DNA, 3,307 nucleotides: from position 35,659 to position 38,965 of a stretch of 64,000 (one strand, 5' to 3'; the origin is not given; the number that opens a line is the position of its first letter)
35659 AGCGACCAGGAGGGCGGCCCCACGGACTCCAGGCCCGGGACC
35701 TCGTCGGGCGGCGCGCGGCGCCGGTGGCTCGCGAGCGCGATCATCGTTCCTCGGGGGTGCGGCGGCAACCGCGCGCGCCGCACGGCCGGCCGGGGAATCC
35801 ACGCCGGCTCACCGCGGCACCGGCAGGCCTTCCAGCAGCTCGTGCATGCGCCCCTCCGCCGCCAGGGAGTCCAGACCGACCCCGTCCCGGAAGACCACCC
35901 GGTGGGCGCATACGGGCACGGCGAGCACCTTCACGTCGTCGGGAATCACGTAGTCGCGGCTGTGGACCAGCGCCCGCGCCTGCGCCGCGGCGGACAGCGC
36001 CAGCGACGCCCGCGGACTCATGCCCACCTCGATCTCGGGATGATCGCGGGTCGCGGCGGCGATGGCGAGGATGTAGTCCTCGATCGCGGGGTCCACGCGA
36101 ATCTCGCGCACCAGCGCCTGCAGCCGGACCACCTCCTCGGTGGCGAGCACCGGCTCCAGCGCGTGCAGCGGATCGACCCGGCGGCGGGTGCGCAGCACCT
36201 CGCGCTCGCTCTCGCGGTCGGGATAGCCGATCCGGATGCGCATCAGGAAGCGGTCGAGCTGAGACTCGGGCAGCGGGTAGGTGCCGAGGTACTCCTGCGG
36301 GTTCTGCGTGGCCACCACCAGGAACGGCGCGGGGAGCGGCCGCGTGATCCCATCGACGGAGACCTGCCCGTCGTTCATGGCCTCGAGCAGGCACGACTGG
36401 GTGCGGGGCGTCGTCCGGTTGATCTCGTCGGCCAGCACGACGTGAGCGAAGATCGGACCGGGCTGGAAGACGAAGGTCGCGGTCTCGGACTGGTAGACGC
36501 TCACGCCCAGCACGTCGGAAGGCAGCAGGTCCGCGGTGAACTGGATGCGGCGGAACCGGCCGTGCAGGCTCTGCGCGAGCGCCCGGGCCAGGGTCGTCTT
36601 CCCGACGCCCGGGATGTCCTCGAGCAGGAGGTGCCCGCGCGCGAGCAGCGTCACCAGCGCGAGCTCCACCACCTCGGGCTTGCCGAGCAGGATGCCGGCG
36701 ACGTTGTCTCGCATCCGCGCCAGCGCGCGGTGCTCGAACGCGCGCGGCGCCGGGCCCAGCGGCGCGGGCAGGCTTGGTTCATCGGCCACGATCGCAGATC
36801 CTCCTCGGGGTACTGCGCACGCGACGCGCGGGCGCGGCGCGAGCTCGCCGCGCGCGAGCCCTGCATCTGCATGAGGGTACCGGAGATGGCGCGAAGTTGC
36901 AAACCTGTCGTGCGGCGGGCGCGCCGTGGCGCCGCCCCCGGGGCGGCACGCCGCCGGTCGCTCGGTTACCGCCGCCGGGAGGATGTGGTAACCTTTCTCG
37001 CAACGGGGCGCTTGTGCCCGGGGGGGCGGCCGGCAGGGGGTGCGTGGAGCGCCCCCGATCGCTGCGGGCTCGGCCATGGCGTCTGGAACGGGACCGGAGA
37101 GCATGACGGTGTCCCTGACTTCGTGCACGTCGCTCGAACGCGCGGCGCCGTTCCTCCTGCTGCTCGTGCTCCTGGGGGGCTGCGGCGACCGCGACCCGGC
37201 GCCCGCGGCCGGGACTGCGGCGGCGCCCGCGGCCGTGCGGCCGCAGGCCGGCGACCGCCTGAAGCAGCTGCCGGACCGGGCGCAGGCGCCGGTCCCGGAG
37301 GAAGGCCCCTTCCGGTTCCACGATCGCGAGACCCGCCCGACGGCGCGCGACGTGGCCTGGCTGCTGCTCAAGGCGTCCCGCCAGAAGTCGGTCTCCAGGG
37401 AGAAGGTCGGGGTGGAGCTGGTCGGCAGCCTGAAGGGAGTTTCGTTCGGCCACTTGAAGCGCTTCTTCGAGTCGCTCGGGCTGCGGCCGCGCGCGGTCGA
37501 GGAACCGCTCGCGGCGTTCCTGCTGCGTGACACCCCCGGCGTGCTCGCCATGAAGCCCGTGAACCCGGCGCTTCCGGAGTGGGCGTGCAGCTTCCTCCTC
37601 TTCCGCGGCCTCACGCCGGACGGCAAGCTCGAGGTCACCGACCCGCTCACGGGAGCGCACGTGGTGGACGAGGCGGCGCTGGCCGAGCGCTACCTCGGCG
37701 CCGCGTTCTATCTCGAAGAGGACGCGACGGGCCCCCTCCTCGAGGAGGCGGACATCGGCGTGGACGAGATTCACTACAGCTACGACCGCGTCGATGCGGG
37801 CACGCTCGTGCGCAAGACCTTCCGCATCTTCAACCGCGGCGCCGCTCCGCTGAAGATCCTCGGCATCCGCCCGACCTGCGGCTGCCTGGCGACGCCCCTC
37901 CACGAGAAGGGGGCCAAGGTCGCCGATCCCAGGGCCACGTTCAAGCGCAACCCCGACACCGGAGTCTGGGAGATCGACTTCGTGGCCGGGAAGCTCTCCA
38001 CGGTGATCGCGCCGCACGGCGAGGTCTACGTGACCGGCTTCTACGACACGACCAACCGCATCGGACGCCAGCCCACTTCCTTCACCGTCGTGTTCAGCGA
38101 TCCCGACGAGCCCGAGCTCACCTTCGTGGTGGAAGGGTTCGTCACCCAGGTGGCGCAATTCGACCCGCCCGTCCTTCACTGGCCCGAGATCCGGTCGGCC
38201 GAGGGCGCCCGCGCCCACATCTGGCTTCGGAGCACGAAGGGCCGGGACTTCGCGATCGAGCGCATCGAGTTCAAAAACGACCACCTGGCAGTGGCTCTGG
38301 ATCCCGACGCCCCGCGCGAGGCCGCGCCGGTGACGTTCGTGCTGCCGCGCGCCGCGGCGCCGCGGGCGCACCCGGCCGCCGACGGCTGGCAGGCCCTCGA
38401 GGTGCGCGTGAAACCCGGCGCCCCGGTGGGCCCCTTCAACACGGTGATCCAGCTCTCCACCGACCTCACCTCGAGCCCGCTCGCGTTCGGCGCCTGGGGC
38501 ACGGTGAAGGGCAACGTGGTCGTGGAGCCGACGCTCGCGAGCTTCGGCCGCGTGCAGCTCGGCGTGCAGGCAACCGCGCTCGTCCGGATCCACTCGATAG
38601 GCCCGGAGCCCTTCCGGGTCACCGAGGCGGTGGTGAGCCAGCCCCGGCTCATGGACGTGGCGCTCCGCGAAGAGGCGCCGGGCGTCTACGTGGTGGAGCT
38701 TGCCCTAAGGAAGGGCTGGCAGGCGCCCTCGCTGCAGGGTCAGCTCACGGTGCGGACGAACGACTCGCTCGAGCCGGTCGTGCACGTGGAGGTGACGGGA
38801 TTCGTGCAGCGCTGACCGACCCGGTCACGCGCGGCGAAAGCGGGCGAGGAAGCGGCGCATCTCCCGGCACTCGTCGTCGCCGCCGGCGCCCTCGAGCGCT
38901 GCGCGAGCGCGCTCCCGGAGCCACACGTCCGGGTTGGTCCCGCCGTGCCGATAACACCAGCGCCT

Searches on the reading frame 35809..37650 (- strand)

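Call 57: search_protein_families(library=pfam, proteins=[window:35809-37650:-], max_evalue=0.0001)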
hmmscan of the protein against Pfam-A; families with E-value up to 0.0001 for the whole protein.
window:35809-37650:- (613 aa): 6 families
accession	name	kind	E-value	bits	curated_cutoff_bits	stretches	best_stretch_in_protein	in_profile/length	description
PF07726.17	AAA_3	-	2.3e-59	199.4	27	1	340-470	1-131/131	ATPase family associated with various cellular activities (AAA)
PF17863.7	AAA_lid_2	-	2.4e-20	72.5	22.7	1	533-586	2-55/74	AAA lid domain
PF07728.20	AAA_5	-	4.4e-11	43.4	22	1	341-468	2-139/139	AAA domain (dynein-related subfamily)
PF20030.5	bpMoxR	-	2.3e-10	40.4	27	1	311-510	4-203/205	MoxR domain in the MoxR-vWA-beta-propeller ternary systems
PF05496.18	RuvB_N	-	1.3e-06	28.7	27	0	338-431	33-114/159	Holliday junction DNA helicase RuvB P-loop domain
PF00004.35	AAA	-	1.7e-06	28.9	21.2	1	346-454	6-114/131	ATPase family associated with various cellular activities (AAA)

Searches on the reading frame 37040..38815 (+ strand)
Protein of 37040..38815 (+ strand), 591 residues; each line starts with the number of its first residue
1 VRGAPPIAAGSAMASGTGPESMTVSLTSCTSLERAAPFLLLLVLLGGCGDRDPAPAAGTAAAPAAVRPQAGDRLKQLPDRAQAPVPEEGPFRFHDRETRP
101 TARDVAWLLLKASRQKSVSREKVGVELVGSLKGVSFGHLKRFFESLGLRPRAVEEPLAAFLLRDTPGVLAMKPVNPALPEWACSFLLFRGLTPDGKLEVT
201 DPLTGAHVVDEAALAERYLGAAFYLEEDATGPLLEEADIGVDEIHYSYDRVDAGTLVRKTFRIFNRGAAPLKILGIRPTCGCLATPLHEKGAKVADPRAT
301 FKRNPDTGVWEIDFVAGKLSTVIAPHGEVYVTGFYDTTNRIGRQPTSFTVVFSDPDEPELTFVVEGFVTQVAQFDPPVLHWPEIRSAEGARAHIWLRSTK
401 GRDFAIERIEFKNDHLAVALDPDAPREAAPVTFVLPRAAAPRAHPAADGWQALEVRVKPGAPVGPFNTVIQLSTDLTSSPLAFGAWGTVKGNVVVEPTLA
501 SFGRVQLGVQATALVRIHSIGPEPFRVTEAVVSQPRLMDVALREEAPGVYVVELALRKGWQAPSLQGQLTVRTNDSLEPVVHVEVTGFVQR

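Call 30: search_protein_families(library=ncbifam, proteins=[window:37040-38815:+], max_evalue=0.01)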
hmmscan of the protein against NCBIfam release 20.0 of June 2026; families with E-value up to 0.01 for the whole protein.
window:37040-38815:+ (591 aa): 2 families
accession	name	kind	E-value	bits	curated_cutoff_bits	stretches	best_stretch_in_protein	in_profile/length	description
NF041425.1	OS_HP2_seleno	subfamily_domain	6.8e-12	45.6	100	1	242-286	2-46/98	OS_HP2 family (seleno)protein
NF012200.0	choice_anch_D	domain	0.0012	19.3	45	0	237-285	15-62/108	choice-of-anchor D domain-containing protein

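Call 59: search_protein_families(library=pfam, proteins=[window:37040-38815:+], max_evalue=0.0001)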
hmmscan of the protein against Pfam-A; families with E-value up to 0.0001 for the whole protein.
window:37040-38815:+ (591 aa): 1 family
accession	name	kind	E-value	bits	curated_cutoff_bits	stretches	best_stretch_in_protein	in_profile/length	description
PF07610.17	DUF1573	-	2e-07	31.4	26.1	1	242-285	4-47/98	Protein of unknown function (DUF1573)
